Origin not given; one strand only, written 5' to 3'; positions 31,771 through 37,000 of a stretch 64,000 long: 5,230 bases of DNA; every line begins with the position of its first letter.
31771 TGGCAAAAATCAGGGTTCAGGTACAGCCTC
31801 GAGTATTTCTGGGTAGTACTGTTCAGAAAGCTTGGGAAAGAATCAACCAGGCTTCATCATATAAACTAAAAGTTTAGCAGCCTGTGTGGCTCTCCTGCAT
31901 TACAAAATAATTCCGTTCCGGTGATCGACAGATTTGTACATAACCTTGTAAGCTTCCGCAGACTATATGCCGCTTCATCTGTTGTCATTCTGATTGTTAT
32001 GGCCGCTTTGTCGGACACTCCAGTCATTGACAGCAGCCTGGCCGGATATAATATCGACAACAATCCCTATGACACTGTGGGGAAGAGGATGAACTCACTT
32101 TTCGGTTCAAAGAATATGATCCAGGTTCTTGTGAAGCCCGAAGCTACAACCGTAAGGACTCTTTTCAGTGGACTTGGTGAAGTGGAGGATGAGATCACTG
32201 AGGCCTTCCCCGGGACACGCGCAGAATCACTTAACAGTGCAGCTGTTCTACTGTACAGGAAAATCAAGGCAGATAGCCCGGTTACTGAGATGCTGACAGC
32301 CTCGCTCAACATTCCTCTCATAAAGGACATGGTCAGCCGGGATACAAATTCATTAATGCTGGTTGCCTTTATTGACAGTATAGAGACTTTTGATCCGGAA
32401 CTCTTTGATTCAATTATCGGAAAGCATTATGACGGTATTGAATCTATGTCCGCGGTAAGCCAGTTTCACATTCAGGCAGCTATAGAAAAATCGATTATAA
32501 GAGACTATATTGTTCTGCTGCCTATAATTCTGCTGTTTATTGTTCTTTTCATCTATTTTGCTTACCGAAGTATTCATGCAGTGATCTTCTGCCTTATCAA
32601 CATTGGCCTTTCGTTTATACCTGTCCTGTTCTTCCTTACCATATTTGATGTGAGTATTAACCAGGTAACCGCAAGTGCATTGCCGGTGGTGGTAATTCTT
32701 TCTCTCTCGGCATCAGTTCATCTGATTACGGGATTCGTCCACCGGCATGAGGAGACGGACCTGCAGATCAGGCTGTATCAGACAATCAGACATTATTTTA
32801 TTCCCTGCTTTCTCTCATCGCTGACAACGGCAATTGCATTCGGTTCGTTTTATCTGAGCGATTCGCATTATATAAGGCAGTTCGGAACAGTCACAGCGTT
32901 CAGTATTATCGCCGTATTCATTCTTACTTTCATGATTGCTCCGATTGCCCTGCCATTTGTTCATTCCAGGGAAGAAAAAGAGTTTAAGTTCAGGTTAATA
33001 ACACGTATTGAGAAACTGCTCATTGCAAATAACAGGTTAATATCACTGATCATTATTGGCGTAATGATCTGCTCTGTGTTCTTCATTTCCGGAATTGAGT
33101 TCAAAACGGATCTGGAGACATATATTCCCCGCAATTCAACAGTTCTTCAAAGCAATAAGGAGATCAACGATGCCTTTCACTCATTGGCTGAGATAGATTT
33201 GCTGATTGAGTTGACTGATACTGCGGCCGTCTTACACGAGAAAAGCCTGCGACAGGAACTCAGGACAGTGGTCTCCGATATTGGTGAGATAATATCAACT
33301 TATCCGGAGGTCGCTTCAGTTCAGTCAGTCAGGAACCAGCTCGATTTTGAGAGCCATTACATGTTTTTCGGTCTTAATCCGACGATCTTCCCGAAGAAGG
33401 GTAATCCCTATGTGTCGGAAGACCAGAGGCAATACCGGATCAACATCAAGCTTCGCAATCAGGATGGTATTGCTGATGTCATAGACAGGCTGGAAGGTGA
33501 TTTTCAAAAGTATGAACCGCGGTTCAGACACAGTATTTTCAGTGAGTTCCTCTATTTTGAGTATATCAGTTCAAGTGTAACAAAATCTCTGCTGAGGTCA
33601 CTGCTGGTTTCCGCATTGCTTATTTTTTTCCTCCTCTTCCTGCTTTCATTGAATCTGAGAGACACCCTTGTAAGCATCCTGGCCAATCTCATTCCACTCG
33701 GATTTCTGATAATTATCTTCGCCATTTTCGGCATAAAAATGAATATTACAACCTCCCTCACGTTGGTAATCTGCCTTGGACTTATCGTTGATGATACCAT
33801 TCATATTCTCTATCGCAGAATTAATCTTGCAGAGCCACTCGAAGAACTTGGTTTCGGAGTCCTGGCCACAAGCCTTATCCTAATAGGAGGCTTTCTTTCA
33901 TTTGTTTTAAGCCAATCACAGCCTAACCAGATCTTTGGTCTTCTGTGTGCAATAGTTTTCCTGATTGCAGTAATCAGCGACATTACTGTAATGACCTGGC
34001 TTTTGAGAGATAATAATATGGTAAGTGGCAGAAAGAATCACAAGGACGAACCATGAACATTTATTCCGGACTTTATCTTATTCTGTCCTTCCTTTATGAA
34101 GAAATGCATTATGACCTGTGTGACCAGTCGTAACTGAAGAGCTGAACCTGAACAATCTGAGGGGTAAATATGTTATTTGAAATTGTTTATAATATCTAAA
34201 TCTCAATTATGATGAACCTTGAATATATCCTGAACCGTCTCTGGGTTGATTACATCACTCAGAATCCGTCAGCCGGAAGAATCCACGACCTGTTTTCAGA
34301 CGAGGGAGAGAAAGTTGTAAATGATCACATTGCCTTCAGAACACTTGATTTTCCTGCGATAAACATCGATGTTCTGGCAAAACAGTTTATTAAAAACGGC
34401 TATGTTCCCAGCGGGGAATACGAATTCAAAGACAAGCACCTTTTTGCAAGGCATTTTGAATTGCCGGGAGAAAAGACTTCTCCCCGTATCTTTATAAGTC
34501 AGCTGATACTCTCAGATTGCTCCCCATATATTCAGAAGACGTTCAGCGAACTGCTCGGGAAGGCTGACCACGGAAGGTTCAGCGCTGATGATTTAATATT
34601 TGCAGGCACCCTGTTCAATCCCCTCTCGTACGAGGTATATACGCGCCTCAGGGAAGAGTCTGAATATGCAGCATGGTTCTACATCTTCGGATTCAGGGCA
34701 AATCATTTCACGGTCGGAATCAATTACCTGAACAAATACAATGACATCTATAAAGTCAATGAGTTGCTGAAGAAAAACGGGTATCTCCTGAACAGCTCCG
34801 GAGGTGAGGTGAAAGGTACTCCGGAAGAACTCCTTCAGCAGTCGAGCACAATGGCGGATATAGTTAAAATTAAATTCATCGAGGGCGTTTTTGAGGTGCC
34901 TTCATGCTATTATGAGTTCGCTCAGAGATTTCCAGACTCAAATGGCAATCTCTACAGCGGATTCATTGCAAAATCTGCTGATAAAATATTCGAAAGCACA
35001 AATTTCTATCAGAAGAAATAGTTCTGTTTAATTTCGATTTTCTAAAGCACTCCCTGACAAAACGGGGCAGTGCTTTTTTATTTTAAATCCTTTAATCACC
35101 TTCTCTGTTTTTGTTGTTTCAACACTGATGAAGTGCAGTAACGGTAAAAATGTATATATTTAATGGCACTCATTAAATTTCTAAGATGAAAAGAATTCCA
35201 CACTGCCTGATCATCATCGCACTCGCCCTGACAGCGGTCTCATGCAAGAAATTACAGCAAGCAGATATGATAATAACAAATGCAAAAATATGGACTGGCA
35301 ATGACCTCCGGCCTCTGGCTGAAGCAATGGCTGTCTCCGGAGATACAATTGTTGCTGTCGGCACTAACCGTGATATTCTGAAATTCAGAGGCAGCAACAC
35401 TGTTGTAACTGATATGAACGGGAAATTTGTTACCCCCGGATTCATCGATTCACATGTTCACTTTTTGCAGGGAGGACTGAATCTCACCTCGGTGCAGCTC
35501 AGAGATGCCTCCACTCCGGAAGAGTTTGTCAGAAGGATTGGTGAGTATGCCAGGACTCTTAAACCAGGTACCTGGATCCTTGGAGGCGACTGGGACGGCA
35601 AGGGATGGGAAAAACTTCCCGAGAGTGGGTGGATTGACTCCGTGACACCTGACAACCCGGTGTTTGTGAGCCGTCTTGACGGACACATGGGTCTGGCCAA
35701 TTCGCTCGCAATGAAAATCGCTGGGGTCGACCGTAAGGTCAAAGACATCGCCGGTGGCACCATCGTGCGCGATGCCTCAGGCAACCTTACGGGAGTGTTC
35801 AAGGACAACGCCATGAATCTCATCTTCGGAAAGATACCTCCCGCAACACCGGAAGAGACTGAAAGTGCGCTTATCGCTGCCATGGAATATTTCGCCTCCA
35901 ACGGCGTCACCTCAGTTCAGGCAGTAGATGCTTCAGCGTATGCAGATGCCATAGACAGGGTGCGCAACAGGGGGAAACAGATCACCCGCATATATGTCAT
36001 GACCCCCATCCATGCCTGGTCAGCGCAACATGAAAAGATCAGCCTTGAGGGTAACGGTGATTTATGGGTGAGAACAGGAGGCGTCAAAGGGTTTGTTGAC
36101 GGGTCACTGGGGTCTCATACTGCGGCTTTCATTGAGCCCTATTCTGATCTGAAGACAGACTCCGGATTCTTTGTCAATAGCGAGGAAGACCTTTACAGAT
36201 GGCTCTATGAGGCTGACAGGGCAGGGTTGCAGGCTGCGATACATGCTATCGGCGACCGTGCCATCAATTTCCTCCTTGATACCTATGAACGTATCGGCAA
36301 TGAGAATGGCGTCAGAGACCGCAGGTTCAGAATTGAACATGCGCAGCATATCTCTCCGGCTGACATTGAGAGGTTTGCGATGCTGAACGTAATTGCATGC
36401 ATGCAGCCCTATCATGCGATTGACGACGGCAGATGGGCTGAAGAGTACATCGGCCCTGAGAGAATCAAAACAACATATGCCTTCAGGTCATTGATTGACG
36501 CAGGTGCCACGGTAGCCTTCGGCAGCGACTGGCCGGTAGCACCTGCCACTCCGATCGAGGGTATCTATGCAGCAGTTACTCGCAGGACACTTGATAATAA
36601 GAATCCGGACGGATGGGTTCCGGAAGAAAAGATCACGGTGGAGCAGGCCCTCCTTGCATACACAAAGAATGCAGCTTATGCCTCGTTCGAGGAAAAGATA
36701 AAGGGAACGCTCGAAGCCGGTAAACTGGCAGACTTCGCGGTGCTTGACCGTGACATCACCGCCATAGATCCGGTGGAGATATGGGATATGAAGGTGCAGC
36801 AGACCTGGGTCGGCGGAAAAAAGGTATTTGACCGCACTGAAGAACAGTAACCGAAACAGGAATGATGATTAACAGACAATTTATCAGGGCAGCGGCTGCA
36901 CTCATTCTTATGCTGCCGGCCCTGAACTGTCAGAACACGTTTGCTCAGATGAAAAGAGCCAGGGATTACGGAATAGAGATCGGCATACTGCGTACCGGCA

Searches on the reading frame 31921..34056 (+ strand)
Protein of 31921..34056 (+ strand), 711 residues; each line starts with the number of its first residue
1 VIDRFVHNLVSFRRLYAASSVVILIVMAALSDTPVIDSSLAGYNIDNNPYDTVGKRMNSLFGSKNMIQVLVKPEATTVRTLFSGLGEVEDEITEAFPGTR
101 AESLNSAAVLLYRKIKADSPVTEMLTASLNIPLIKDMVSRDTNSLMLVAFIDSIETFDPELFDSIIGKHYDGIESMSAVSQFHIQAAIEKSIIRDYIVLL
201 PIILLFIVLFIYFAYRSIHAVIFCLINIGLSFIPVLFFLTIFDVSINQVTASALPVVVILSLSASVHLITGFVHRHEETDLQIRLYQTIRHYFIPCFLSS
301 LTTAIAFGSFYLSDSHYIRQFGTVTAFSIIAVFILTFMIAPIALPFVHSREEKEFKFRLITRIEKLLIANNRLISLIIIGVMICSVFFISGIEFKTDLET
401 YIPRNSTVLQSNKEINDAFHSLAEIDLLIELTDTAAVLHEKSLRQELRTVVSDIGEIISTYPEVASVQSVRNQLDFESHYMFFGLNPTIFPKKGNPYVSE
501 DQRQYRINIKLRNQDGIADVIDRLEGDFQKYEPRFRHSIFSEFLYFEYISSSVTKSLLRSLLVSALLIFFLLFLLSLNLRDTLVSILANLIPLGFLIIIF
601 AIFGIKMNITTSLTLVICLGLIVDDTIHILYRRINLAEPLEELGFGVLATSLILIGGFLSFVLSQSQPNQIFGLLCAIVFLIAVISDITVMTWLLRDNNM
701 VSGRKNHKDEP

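Call 30: search_protein_families(library=ncbifam, proteins=[window:31921-34056:+], max_evalue=0.00001)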
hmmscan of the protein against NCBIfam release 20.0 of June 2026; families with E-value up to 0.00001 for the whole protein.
window:31921-34056:+ (711 aa): 9 families
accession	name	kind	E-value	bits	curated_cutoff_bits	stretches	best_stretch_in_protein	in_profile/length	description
TIGR00921.1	2A067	subfamily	5.3e-23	81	351.9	2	363-691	381-727/733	hydrophobe/amphiphile efflux-3 (HAE3) family transporter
TIGR03480.1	HpnN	hypoth_equivalog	6.7e-10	37.6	751.85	1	146-346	681-855/862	hopanoid biosynthesis associated RND transporter like protein HpnN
NF007133.0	PRK09579.1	equivalog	1.2e-09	36.3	1763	0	547-630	324-406/1017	multidrug efflux RND transporter permease subunit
NF011706.2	PRK15127.1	equivalog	3.4e-08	31.9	2150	1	507-630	289-413/1049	multidrug efflux RND transporter permease subunit AcrB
NF000282.2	RND_permease_1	subfamily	8.1e-08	30.6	1250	1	505-629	286-411/1029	multidrug efflux RND transporter permease subunit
TIGR00915.1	2A0602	subfamily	3.4e-07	28.5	940.35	1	519-629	301-412/1050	efflux RND transporter permease subunit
NF007842.1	PRK10555.1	equivalog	6.8e-07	27.5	1854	1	537-630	319-413/1036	multidrug efflux RND transporter permease AcrD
NF007131.0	PRK09577.1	equivalog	2.8e-06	25.3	1768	1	549-630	332-412/1045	multidrug efflux RND transporter permease subunit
NF052374.1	HopndTporHpnN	equivalog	3.9e-06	25.2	1100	1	189-342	707-852/858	hopanoid transporter HpnN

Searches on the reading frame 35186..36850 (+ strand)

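Call 30: search_protein_families(library=ncbifam, proteins=[window:35186-36850:+], max_evalue=0.00001)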
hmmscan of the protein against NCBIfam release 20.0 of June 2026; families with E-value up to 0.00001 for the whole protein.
window:35186-36850:+ (554 aa): 18 families
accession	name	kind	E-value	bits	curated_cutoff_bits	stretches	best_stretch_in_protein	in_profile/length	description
TIGR01224.1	hutI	equivalog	7.3e-14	51.4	298.15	1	46-100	4-56/377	imidazolonepropionase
NF006679.0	PRK09228.1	subfamily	1.4e-10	40.5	351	1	47-95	33-81/433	guanine deaminase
NF006056.0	PRK08204.1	subfamily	2.4e-10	39.8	391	0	48-101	27-75/449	hypothetical protein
NF006689.0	PRK09237.1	equivalog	8.7e-10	37.7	371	1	25-97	2-70/383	amidohydrolase/deacetylase family metallohydrolase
TIGR02967.1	guan_deamin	equivalog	9.6e-10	38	375.4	0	48-95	9-56/401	guanine deaminase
NF005557.0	PRK07228.1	equivalog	8.3e-09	34.6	522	0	27-95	2-67/445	5'-deoxyadenosine deaminase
TIGR01975.1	isoAsp_dipep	equivalog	9e-09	35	331.25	1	31-97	5-69/389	beta-aspartyl-peptidase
NF051886.1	XaaProDiPepCaul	equivalog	9.6e-09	34.7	500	0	46-95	19-66/398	Xaa-Pro dipeptidase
TIGR03314.1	Se_ssnA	subfamily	1.7e-08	33.8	455.5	1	28-95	1-69/441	putative selenium metabolism protein SsnA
TIGR03178.1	allantoinase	equivalog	4.5e-08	32.3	357.85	0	27-97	1-64/441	allantoinase AllB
NF005540.0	PRK07203.1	equivalog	5.7e-08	31.8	444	1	28-94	2-69/444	putative aminohydrolase SsnA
NF006837.0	PRK09357.1-2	equivalog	1.7e-07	30.1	575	0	28-97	3-67/428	dihydroorotase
NF006055.0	PRK08203.1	equivalog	2.4e-07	29.6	532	0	26-95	5-73/455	8-oxoguanine deaminase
NF011990.0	PRK15446.2-6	subfamily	4.9e-07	28.8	233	0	28-91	3-64/390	alpha-D-ribose 1-methylphosphonate 5-triphosphate diphosphatase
TIGR02318.1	phosphono_phnM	equivalog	1.3e-06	27.6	390.55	0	30-91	2-55/376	phosphonate metabolism protein PhnM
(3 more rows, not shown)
